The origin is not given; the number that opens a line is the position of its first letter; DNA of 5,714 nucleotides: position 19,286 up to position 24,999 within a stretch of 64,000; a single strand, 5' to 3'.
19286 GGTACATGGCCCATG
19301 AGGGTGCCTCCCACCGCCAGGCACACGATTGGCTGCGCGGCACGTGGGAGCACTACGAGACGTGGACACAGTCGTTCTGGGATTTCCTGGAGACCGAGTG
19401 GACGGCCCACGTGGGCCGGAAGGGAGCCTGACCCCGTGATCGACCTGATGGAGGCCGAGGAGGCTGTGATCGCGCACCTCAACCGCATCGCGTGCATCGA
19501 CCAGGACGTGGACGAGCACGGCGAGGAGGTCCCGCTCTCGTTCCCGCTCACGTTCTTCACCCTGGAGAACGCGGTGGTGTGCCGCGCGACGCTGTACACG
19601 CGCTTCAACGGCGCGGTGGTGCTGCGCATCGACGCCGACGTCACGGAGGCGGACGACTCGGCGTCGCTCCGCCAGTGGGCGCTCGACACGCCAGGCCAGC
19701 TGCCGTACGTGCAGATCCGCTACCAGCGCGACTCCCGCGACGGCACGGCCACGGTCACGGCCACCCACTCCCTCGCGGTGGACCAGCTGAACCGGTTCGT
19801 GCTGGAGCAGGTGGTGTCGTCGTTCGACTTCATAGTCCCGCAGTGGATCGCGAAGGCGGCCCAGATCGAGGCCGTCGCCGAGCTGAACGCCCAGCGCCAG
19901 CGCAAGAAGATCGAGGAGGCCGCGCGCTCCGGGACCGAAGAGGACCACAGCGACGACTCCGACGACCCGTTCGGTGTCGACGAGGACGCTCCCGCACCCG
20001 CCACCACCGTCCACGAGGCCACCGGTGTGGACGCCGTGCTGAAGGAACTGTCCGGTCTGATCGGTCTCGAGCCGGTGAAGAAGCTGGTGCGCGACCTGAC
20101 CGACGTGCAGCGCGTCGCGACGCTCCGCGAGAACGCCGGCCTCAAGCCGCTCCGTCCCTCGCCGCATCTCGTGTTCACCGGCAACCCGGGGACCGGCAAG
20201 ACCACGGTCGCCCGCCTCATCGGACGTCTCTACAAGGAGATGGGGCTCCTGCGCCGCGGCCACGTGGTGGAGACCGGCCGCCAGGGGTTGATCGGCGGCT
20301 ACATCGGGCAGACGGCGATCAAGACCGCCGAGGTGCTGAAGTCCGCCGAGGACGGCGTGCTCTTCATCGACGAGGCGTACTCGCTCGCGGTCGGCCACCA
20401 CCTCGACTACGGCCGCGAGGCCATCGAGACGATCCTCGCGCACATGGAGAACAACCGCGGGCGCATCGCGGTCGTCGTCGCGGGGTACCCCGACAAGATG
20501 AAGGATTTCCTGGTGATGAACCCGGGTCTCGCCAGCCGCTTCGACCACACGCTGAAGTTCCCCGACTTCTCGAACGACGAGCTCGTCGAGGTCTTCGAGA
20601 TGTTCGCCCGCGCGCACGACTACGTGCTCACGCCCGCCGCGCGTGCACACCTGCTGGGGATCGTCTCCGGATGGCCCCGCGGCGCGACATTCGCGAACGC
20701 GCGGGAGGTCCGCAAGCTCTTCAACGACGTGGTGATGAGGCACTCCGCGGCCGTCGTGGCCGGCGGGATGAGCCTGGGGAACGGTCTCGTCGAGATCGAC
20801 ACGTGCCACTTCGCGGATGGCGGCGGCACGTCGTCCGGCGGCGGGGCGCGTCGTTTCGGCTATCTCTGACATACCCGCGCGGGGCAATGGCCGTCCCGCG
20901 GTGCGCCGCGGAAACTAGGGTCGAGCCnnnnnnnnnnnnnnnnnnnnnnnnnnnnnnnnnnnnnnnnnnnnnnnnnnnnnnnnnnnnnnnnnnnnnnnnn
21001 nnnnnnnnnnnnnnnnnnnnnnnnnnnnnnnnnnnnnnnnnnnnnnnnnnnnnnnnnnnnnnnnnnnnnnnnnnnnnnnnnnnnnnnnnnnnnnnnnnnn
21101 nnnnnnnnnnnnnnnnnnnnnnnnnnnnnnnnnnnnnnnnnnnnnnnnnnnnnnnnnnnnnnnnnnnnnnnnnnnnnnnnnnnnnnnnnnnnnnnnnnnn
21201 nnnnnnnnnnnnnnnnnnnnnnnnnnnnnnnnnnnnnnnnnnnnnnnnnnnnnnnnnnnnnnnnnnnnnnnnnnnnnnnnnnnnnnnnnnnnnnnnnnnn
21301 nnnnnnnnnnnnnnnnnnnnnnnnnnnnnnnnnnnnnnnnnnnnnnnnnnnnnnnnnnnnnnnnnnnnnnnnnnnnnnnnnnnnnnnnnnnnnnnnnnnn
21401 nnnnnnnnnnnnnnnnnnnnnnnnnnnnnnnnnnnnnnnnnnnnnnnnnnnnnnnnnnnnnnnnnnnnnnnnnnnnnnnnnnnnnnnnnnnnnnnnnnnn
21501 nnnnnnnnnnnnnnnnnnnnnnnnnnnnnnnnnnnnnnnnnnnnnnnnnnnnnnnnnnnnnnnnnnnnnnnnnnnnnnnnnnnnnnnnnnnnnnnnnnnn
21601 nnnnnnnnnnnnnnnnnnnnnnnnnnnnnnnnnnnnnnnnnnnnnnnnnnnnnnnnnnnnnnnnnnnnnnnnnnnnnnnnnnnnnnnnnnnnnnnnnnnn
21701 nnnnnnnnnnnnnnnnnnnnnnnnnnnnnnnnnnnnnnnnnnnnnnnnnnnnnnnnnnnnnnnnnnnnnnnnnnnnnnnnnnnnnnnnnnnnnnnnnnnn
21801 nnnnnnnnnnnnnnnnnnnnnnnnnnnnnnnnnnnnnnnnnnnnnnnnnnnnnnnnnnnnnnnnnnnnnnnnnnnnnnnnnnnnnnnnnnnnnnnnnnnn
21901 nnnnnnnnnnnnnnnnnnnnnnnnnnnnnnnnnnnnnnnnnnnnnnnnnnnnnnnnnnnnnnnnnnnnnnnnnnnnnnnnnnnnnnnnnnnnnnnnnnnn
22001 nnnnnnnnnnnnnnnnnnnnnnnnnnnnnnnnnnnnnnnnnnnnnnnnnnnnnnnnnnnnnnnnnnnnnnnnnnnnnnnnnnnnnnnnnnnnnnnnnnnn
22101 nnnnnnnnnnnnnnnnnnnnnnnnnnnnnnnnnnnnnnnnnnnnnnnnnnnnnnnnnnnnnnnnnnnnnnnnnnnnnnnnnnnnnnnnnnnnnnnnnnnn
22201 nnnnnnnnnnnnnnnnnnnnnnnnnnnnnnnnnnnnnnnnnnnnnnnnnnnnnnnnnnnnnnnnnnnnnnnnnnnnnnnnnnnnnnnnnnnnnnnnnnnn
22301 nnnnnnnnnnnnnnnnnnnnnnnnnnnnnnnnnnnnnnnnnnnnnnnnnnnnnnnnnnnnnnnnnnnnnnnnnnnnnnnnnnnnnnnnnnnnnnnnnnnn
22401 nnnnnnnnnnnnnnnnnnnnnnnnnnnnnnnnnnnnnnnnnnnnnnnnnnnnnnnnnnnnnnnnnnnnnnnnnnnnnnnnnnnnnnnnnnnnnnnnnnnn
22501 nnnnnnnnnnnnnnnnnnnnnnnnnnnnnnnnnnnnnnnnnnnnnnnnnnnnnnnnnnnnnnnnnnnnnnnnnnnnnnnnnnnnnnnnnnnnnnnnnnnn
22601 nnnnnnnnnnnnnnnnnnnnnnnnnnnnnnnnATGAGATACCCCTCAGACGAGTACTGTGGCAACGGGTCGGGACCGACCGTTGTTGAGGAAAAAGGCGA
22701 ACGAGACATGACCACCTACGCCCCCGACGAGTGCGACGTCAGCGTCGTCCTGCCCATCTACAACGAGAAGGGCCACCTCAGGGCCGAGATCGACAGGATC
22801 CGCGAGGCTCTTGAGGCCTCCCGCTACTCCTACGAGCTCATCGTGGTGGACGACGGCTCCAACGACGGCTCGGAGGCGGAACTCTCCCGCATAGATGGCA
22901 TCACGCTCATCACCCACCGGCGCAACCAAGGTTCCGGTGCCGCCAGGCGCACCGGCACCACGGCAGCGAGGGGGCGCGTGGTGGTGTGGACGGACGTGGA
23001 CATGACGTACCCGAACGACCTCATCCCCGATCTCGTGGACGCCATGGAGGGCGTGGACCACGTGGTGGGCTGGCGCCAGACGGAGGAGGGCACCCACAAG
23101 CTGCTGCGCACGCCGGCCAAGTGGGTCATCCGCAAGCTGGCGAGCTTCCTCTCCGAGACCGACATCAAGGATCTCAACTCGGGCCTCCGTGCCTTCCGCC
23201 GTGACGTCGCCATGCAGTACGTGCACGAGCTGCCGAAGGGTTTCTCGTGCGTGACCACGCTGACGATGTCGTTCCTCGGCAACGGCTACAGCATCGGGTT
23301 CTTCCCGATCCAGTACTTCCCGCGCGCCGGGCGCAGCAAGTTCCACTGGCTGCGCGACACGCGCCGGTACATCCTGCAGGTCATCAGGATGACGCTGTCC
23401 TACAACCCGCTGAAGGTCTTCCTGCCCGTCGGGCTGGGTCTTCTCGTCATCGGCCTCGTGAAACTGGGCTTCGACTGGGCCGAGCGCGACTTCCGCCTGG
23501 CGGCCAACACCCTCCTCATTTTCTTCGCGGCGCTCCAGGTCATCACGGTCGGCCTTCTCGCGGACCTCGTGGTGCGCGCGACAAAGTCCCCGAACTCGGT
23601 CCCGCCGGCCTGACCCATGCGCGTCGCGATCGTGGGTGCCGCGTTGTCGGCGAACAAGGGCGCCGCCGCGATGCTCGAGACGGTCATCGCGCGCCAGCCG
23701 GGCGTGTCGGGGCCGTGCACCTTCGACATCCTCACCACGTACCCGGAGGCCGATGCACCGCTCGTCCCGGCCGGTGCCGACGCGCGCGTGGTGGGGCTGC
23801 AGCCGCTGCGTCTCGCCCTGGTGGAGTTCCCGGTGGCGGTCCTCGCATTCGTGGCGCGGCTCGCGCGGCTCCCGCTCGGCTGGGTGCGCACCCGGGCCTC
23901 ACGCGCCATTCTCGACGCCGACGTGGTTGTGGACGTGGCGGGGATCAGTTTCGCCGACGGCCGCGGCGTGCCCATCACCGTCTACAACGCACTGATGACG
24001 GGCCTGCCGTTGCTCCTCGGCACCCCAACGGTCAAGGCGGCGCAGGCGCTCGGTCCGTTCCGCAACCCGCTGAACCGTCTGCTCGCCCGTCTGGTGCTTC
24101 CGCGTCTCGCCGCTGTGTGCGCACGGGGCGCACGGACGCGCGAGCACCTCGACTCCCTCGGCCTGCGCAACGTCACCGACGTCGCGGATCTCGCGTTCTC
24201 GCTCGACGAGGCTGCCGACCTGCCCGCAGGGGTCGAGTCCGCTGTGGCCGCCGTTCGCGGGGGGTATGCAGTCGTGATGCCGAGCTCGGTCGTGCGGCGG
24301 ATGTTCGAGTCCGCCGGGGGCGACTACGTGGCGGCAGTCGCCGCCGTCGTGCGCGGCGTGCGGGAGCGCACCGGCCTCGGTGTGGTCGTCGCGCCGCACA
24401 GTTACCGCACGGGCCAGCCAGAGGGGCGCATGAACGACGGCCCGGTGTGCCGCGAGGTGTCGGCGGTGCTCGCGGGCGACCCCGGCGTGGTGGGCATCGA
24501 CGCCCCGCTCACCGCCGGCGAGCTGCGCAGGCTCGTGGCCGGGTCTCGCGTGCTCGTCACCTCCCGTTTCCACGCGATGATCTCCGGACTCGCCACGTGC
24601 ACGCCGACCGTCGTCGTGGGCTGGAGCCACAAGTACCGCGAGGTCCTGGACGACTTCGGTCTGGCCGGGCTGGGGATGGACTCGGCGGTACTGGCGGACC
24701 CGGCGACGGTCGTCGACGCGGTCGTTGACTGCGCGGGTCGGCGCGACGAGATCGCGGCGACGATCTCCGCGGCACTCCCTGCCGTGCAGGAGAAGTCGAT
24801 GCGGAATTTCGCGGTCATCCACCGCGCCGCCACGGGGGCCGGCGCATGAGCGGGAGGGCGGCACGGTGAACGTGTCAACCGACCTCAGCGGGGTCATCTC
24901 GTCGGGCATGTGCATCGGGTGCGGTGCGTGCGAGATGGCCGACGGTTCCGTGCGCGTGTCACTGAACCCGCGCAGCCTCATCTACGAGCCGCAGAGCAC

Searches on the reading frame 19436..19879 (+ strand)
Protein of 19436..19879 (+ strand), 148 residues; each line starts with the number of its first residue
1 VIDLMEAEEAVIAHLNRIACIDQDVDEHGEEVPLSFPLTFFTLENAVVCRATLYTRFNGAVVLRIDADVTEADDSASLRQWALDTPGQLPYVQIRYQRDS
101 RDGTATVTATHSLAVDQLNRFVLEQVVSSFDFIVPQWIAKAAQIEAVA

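Call 47: predict_structure(alignment_id=A3)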
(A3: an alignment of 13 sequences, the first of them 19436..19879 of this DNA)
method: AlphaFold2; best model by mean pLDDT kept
length: 148 residues; sequences in the alignment: 13
mean_pLDDT: 91.4   pTM: 0.85
mean pLDDT of the five models: 91.4, 90.9, 90.7, 90.6, 90.4
residues with pLDDT >= 90: 119; 70-90: 22; 50-70: 7; < 50: 0
segments of 3 or more residues with pLDDT < 50: none
pLDDT, mean of each block of 10 residues (from residue 1): 89 96 92 93 97 94 96 91 73 89 92 92 95 94 86
secondary structure, 60 per line:
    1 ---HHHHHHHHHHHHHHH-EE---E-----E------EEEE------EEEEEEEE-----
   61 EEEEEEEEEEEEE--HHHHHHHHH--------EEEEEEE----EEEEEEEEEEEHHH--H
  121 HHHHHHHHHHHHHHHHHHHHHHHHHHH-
elements in order: H4-18 E38-41 E48-55 E61-73 H76-84 E93-99 E104-114 H120-147

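Call 50: fold_search(model_id=the predicted structure, library=pdb)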
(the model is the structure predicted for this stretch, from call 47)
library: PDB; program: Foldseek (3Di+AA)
matches with E <= 10: 1363; with E <= 0.001: 0
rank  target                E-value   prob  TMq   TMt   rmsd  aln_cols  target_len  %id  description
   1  5fr7_A                6.1e-03  1.00  0.52  0.52   4.7       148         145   13  Erwinia amylovora AmyR amylovoran repressor, a member of the YbjN protein family (released 2017-01-18)
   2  6vu7_D                6.1e-03  1.00  0.49  0.52   5.0       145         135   13  Crystal structure of YbjN, a putative transcription regulator from E. coli (released 2020-03-11)
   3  1ttw_A                6.8e-03  1.00  0.45  0.52   6.3       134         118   13  Crystal structure of the Yersinia Pestis type III secretion chaperone SycH in complex with a stable fragment of YscM2 (released 2004-08-31)
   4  6vu7_C                7.6e-03  1.00  0.51  0.51   4.7       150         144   11  Crystal structure of YbjN, a putative transcription regulator from E. coli (released 2020-03-11)
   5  6vu7_A                7.6e-03  0.99  0.47  0.48   5.0       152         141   11  Crystal structure of YbjN, a putative transcription regulator from E. coli (released 2020-03-11)
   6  3kxy_B                8.1e-03  1.00  0.43  0.47   6.7       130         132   16  Crystal Structure of the ExsC-ExsE Complex (released 2010-06-30)
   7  4gf3_A                1.0e-02  1.00  0.52  0.60   6.0       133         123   12  Structure of a SycH-YopH Chaperone-Effector Complex (released 2013-03-27)
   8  1s28_A                1.0e-02  1.00  0.48  0.53   6.8       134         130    7  Crystal Structure of AvrPphF ORF1, the Chaperone for the Type III Effector AvrPphF ORF2 from P. syringae (released 2004-09-14)
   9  3cxj_A                1.1e-02  1.00  0.51  0.52   5.5       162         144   12  Crystal structure of an uncharacterized protein from Methanothermobacter thermautotrophicus (released 2008-05-13)
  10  9uwz_A                1.2e-02  1.00  0.54  0.60   4.5       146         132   12  Crystal structure of the type III secretion chaperone VecA from Vibrio parahaemolyticus (released 2025-06-25)
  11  6vu7_B                1.2e-02  1.00  0.42  0.44   4.1       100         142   15  Crystal structure of YbjN, a putative transcription regulator from E. coli (released 2020-03-11)
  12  5fr7_B                1.3e-02  1.00  0.51  0.52   5.0       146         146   11  Erwinia amylovora AmyR amylovoran repressor, a member of the YbjN protein family (released 2017-01-18)
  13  2bsh_B                1.6e-02  1.00  0.50  0.61   5.2       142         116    8  Crystal structure of the type III secretion chaperone SycT from Yersinia enterocolitica (crystal form 2) (released 2005-08-15)
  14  5frk_B                1.7e-02  0.99  0.49  0.50   5.6       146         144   14  SeMet crystal structure of Erwinia amylovora AmyR amylovoran repressor, a member of the YbjN protein family (released 2017-02-15)
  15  3kxy_D                2.3e-02  0.99  0.43  0.48   6.7       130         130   16  Crystal Structure of the ExsC-ExsE Complex (released 2010-06-30)
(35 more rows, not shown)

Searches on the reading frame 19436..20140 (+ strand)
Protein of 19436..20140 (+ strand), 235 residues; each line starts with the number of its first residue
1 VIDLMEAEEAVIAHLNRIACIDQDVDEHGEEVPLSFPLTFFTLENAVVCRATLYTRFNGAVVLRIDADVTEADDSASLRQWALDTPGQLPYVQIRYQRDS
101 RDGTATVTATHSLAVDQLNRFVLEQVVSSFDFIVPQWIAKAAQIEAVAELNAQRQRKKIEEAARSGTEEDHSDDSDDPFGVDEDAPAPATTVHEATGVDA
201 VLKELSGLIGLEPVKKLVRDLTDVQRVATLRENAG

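Call 33: search_protein_families(library=pfam, proteins=[window:19436-20140:+], max_evalue=0.01)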
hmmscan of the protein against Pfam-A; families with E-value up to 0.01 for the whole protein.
window:19436-20140:+ (235 aa): 0 families

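Call 36: find_homologous_proteins(query=window:19436-20140:+, max_evalue=0.001)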
Query window:19436-20140:+ (235 aa): 1 proteins with E <= 0.001 among 1318 candidates.
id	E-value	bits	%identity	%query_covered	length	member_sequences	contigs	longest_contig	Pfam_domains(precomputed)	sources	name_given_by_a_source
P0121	2.4e-55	206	60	67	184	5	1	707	-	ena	-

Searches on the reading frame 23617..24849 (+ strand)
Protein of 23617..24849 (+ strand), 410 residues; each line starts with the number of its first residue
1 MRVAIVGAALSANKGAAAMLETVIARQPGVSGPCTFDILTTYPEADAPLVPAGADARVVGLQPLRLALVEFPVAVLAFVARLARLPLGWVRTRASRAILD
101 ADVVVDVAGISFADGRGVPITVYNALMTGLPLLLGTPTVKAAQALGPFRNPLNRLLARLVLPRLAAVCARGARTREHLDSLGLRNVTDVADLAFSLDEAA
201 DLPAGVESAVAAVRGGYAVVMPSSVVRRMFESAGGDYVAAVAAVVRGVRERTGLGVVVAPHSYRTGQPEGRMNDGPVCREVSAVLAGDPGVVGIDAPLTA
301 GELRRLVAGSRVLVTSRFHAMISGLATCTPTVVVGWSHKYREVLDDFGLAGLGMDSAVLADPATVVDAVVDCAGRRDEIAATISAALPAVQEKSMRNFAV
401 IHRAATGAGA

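Call 55: search_protein_families(library=pfam, proteins=[window:23617-24849:+], max_evalue=0.0001)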
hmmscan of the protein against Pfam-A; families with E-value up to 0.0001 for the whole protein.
window:23617-24849:+ (410 aa): 1 family
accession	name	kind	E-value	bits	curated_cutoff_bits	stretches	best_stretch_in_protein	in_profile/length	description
PF04230.19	PS_pyruv_trans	-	1.9e-21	77.6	25.3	1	90-338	59-280/280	Polysaccharide pyruvyl transferase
